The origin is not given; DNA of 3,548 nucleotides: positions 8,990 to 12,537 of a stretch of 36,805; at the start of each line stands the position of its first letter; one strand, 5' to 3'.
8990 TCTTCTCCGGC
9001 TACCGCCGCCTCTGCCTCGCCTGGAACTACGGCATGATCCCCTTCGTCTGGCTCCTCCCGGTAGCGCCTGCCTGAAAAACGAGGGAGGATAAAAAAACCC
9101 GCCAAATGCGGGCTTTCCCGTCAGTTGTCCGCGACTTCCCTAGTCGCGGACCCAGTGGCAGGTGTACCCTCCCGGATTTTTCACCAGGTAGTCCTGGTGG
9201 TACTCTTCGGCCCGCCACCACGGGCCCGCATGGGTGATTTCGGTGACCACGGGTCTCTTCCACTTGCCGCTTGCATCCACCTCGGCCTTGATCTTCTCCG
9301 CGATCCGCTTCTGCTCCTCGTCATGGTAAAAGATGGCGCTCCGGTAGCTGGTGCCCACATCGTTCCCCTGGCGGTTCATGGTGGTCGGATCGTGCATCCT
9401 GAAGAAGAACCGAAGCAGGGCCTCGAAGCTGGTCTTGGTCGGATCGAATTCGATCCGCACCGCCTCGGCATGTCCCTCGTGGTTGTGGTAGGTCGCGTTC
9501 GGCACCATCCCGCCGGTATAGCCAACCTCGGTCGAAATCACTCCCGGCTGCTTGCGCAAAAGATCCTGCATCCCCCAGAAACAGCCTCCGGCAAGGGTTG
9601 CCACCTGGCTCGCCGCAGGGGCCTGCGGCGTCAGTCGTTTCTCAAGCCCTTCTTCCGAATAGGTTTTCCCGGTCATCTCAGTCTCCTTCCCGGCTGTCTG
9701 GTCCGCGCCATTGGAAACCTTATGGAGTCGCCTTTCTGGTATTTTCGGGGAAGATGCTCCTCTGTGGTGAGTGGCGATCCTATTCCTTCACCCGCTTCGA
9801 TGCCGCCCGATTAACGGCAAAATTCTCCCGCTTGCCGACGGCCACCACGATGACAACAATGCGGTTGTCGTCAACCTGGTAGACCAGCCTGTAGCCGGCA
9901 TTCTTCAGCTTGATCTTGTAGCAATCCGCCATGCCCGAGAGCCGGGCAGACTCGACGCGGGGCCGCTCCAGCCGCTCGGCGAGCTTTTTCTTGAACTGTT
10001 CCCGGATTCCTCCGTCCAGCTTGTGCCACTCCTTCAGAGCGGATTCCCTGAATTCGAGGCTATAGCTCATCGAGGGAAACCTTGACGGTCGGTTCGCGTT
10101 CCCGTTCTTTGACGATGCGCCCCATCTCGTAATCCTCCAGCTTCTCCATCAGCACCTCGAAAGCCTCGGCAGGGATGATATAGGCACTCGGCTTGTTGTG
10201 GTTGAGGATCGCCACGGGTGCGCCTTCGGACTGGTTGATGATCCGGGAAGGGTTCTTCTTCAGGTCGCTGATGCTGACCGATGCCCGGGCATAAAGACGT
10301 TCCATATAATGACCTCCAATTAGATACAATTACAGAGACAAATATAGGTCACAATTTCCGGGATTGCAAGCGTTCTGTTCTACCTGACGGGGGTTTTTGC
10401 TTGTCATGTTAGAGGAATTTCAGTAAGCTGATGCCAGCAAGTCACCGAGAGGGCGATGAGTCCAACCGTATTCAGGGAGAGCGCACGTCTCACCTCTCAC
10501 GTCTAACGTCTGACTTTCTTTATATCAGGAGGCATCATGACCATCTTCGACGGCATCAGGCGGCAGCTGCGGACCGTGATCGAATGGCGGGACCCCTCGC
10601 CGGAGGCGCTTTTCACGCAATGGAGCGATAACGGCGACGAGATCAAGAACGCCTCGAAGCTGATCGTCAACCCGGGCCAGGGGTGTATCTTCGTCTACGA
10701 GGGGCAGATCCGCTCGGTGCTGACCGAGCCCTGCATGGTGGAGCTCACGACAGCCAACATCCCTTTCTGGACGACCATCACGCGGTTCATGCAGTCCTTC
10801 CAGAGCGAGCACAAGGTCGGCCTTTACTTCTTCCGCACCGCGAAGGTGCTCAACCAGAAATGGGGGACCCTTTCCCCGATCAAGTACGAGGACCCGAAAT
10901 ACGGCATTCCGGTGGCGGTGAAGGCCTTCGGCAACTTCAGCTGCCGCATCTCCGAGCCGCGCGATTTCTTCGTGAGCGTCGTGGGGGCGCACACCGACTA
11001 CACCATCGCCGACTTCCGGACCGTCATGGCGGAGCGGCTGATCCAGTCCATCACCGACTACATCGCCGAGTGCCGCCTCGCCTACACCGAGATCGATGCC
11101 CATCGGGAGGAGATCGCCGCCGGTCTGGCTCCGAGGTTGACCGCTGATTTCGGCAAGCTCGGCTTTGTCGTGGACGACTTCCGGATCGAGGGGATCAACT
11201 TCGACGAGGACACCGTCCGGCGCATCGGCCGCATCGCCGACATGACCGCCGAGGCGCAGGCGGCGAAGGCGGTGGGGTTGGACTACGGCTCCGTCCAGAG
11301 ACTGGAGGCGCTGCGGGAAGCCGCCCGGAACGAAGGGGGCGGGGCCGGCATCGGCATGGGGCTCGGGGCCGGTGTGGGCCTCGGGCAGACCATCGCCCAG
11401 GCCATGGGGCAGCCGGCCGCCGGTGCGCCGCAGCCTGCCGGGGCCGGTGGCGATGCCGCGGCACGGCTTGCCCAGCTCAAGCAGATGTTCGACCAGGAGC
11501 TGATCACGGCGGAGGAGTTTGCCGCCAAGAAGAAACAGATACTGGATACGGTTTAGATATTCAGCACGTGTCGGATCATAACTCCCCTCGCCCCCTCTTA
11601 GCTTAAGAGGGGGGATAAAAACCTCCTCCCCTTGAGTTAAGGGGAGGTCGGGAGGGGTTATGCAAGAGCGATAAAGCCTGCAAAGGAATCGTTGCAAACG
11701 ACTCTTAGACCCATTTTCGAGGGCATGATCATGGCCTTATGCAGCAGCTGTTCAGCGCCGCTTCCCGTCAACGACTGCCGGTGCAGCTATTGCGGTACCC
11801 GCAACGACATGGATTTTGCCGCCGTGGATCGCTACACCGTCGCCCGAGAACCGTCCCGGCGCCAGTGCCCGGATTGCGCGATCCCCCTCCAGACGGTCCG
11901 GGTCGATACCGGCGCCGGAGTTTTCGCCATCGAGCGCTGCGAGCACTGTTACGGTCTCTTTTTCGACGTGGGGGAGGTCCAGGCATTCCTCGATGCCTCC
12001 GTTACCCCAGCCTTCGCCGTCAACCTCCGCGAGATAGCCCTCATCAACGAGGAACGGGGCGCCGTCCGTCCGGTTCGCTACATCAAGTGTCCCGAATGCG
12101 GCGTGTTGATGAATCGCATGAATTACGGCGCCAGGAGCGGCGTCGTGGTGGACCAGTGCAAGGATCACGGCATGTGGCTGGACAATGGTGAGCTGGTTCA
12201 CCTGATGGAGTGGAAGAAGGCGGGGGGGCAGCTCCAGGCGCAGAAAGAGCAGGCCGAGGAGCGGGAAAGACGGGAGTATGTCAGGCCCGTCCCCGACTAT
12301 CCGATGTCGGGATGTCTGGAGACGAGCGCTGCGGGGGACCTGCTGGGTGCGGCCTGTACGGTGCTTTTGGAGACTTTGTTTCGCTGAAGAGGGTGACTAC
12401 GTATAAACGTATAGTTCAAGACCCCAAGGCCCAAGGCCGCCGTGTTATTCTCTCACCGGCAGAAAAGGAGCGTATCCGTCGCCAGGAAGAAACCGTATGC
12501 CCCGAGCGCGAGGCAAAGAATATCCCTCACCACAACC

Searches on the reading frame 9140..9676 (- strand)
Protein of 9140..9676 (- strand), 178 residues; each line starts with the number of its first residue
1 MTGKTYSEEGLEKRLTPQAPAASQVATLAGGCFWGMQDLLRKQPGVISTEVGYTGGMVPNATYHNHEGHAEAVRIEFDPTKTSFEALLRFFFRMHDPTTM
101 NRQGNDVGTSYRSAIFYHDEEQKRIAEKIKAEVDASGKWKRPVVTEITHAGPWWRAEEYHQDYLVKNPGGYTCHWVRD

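Call 14: find_encoding_contigs(protein=window:9140-9676:-, flank=10000, max_places=8)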
Protein window:9140-9676:- (178 aa): 1 contig read that carries it; 1 place shown.
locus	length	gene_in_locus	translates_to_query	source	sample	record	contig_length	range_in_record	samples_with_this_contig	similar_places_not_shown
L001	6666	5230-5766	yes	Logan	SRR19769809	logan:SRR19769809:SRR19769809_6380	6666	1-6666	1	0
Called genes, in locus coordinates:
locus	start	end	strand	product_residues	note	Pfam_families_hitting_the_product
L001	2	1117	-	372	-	?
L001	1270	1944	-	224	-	PF00072:Response_reg, PF07238:PilZ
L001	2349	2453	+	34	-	-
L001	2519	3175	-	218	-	PF13453:Zn_ribbon_TFIIB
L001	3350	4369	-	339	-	PF13421:Band_7_1, PF01145:Band_7 (weak), PF09851:SHOCT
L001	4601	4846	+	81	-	PF02604:PhdYeFM_antitox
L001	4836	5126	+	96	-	PF05016:ParE_toxin, PF15781:ParE-like_toxin (weak)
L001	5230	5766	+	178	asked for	PF01625:PMSR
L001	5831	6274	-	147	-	-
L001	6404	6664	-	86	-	?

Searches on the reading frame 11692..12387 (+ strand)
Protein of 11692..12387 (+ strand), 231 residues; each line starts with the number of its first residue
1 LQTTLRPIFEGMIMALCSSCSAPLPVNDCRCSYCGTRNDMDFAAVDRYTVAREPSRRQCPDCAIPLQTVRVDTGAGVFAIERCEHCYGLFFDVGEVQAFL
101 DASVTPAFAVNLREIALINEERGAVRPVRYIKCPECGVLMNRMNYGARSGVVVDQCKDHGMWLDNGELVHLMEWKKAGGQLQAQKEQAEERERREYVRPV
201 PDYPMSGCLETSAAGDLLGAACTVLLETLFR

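Call 27: search_protein_families(library=pfam, proteins=[window:11692-12387:+], max_evalue=0.001)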
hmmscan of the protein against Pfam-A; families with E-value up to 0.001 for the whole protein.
window:11692-12387:+ (231 aa): 2 families
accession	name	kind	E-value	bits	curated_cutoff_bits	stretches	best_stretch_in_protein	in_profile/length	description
PF13453.11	Zn_ribbon_TFIIB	-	1.2e-15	57.1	22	2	58-100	1-39/41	Transcription factor zinc-finger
PF12773.13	DZR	-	6.3e-05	23.5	27.3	0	14-35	24-45/45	Double zinc ribbon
